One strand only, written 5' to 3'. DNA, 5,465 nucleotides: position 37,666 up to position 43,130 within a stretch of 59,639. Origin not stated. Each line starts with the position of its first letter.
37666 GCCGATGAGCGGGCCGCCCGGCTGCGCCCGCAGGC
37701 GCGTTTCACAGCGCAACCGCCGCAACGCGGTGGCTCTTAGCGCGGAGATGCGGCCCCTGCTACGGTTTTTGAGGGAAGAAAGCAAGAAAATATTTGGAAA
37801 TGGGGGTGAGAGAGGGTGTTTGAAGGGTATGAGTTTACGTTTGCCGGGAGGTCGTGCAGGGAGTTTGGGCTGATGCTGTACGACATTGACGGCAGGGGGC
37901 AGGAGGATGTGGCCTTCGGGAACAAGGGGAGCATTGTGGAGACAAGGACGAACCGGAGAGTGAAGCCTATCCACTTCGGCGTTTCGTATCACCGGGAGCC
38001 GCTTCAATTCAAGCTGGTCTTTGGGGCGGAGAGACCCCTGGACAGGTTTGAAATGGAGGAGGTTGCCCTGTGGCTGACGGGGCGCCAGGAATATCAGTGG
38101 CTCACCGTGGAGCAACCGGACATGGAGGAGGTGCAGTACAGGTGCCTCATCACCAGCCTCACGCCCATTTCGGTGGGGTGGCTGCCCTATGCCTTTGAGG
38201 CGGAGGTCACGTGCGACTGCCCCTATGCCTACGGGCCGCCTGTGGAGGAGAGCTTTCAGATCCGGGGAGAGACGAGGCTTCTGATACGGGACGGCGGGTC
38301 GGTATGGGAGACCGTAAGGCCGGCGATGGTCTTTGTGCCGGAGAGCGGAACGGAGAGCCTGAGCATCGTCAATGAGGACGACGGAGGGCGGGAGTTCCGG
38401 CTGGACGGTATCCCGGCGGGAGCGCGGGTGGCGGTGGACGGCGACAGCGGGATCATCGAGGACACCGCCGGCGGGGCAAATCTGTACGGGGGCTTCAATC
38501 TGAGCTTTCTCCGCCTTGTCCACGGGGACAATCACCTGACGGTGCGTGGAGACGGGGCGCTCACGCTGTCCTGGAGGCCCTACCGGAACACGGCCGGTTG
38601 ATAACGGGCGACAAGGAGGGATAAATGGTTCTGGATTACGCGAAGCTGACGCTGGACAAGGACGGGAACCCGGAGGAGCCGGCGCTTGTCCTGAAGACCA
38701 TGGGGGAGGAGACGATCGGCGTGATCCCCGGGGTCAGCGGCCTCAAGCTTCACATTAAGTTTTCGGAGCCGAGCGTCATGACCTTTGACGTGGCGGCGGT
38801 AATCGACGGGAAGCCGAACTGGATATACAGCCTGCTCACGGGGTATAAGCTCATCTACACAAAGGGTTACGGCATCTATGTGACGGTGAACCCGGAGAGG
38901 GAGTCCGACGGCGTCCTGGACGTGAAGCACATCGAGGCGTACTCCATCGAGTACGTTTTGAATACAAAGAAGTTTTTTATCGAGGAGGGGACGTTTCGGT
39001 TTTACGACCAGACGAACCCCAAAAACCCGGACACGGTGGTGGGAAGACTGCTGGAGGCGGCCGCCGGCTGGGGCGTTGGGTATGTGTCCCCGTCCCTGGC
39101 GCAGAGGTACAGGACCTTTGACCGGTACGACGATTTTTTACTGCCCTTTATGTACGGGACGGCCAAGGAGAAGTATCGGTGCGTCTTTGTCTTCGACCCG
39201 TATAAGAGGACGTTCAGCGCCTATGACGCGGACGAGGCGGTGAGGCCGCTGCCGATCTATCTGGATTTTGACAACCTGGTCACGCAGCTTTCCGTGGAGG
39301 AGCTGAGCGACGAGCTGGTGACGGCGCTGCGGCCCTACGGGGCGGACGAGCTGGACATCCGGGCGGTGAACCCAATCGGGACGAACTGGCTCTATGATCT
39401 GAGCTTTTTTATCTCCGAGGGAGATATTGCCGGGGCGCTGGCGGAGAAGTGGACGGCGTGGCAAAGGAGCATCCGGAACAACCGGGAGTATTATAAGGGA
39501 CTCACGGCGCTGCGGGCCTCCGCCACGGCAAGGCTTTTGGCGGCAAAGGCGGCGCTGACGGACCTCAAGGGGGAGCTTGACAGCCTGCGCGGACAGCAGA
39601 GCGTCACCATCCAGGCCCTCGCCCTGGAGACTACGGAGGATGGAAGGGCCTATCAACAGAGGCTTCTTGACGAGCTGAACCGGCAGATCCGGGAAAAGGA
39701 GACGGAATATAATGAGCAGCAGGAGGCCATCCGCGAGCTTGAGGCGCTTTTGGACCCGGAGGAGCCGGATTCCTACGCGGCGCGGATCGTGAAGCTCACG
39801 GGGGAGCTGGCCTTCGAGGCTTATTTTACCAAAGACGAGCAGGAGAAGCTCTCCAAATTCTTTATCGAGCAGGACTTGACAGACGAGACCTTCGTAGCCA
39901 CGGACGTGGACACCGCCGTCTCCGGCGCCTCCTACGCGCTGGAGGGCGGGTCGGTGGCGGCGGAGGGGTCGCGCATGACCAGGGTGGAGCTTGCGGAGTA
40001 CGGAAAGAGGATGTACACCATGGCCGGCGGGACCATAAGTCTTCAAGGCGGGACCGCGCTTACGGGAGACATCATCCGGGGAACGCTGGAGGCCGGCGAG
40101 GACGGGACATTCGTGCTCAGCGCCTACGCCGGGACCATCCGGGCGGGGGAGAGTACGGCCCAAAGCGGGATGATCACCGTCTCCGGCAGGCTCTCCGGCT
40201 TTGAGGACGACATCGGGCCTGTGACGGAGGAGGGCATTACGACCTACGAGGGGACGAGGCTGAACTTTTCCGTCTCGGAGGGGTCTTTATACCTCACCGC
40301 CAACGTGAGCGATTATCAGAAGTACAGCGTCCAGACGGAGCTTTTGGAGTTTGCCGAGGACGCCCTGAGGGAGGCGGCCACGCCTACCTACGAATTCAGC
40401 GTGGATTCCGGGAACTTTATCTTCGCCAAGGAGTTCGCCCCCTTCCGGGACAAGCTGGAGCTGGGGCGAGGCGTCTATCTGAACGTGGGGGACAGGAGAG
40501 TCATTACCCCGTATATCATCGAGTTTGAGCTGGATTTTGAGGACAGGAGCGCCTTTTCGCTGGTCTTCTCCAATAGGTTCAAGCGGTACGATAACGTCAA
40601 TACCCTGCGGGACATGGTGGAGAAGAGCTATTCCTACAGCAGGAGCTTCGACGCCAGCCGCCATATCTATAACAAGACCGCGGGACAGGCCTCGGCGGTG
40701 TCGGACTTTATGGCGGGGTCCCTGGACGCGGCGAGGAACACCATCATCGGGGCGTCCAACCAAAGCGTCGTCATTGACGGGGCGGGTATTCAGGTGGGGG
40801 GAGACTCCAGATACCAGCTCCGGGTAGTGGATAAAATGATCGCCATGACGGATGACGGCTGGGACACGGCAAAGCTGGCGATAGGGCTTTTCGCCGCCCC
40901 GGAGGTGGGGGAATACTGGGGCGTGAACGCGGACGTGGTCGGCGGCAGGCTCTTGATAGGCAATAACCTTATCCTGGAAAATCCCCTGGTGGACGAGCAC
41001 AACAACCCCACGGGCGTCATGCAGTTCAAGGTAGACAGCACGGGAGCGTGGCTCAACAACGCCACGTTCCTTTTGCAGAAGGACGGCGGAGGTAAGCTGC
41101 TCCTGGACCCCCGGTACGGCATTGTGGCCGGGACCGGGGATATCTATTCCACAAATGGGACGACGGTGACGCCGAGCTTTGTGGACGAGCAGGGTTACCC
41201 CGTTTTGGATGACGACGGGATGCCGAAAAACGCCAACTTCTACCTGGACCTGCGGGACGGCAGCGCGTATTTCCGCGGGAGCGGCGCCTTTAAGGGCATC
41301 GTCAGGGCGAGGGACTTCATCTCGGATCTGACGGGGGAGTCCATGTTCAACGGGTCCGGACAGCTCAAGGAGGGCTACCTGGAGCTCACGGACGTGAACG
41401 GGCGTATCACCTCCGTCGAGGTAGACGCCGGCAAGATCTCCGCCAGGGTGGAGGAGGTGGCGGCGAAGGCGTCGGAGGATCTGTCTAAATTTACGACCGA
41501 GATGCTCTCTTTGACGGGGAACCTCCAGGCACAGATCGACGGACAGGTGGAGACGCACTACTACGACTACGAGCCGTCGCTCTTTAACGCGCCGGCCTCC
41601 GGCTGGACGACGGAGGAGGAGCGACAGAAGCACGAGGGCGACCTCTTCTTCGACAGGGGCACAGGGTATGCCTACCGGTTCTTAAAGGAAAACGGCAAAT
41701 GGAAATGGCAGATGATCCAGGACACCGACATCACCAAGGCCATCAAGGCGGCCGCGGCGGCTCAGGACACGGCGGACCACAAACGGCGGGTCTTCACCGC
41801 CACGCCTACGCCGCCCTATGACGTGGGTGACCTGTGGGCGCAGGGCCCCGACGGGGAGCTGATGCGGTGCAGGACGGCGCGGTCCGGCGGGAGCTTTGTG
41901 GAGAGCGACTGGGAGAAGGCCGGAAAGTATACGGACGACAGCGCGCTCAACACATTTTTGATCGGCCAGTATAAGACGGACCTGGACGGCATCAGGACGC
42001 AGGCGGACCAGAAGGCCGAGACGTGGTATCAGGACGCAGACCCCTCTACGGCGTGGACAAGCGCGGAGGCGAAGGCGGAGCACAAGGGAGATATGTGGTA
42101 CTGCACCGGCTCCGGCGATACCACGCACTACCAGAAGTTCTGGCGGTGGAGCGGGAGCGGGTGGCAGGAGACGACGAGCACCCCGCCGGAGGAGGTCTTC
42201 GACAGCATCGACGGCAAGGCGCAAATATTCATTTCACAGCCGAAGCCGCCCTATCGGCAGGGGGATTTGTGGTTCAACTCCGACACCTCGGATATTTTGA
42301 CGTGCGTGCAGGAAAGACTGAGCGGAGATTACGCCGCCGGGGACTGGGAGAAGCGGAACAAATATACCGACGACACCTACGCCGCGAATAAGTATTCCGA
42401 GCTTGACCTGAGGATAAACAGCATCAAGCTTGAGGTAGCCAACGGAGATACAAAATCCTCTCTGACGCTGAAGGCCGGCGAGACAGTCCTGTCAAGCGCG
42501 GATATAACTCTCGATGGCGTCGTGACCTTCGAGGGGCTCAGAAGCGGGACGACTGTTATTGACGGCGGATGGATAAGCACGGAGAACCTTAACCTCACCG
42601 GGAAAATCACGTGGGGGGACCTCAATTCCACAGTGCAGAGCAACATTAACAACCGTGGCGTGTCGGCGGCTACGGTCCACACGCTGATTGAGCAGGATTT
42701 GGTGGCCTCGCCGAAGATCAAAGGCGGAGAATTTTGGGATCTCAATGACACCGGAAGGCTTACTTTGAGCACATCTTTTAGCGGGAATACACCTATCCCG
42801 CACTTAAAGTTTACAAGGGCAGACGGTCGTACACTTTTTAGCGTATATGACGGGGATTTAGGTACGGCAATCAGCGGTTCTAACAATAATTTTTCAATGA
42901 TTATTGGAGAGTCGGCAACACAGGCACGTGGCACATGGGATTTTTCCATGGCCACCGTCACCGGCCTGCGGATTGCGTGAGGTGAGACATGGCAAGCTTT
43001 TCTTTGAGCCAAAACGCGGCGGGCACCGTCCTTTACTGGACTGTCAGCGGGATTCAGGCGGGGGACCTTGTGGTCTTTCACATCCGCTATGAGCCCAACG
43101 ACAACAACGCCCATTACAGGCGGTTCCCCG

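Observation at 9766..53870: Thirteen intergenic gaps are filled by mosaic arrays of short GC-rich hairpin units with compensatory stem changes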

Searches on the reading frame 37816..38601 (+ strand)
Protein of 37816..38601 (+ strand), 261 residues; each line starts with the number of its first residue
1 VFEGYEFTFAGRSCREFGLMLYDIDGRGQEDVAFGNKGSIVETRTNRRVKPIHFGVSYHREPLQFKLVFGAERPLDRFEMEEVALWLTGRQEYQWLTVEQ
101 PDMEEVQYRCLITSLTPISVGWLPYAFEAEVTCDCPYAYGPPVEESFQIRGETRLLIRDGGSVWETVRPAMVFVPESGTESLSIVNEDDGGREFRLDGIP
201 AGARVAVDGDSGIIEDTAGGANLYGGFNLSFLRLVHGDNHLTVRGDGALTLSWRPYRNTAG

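Call 46: search_protein_families(library=pfam, proteins=[window:37816-38601:+], max_evalue=0.01)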
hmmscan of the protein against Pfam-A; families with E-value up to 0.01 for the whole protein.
window:37816-38601:+ (261 aa): 2 families
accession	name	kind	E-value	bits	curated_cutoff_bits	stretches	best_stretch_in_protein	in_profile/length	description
PF20195.4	DUF6558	-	3.6e-11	43.7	24.1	1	4-134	3-139/140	Phage tail protein N-terminal domain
PF20753.2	DUF6558_C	-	1e-08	35.9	24.4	1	137-252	1-118/119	Phage tail C-terminal domain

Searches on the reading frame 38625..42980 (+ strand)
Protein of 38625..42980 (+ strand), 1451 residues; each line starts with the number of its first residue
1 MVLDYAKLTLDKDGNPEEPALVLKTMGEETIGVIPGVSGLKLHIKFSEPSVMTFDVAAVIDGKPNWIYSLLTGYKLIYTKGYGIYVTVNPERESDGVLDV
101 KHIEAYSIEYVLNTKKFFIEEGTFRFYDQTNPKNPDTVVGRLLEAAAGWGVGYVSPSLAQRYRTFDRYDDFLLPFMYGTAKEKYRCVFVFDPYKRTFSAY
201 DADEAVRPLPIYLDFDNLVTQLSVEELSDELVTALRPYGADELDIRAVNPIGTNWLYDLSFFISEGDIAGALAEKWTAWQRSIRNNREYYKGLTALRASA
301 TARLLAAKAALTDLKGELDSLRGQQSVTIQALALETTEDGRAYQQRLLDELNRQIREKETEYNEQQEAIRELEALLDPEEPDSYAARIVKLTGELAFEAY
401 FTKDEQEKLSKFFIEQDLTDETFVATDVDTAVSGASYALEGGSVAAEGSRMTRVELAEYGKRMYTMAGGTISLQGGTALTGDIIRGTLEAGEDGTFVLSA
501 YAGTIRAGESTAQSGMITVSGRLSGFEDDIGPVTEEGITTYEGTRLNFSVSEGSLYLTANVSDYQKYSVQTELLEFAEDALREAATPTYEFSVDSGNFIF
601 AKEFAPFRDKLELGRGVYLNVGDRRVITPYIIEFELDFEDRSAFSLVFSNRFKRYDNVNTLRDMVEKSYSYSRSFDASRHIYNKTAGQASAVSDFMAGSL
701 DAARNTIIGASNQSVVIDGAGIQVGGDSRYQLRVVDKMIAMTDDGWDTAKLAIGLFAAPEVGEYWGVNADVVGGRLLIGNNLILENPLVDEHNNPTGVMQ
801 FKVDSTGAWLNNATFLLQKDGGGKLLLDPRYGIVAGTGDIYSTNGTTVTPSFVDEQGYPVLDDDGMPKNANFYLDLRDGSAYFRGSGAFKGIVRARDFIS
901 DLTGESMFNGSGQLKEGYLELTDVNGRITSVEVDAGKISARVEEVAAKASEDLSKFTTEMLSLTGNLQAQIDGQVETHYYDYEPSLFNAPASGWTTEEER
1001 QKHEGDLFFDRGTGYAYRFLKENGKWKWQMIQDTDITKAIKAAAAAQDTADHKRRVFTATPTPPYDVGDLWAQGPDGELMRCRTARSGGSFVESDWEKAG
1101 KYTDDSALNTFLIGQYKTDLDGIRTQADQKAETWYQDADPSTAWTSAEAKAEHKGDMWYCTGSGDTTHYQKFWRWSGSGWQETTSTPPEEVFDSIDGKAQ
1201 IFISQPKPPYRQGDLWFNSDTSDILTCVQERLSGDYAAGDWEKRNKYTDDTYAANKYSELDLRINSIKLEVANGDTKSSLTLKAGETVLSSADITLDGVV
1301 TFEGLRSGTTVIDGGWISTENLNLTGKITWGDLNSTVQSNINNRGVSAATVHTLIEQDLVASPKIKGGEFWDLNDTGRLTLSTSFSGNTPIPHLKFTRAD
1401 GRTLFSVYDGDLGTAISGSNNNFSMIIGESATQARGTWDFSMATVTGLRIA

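Call 8: search_protein_families(library=pfam, proteins=[window:38625-42980:+])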
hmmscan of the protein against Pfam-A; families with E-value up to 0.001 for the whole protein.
window:38625-42980:+ (1451 aa): 0 families

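Call 10: search_protein_families(library=phrogs, proteins=[window:38625-42980:+])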
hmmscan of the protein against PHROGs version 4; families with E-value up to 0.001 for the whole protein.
window:38625-42980:+ (1451 aa): 8 families
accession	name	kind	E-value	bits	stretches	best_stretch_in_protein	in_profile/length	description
phrog_16381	-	unknown function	3.2e-71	240.9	3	964-1109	1248-1712/2681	-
phrog_6211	-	tail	3.3e-63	215.1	2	8-424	7-428/1168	minor tail protein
phrog_21973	-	tail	1.1e-60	205.6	2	921-1111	662-859/3605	tail protein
phrog_38044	-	unknown function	1.8e-41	142.3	2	924-1109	1119-1311/3576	-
phrog_19846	-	unknown function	2.7e-23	82.6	1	932-1326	701-1080/1272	-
phrog_23593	-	tail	5.4e-15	54.3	1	1023-1151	334-460/2201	tail protein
phrog_8704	-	tail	2.9e-13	49.1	1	147-264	152-269/1719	tail protein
phrog_9886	-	unknown function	2.3e-11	43.2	1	943-1023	508-584/940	-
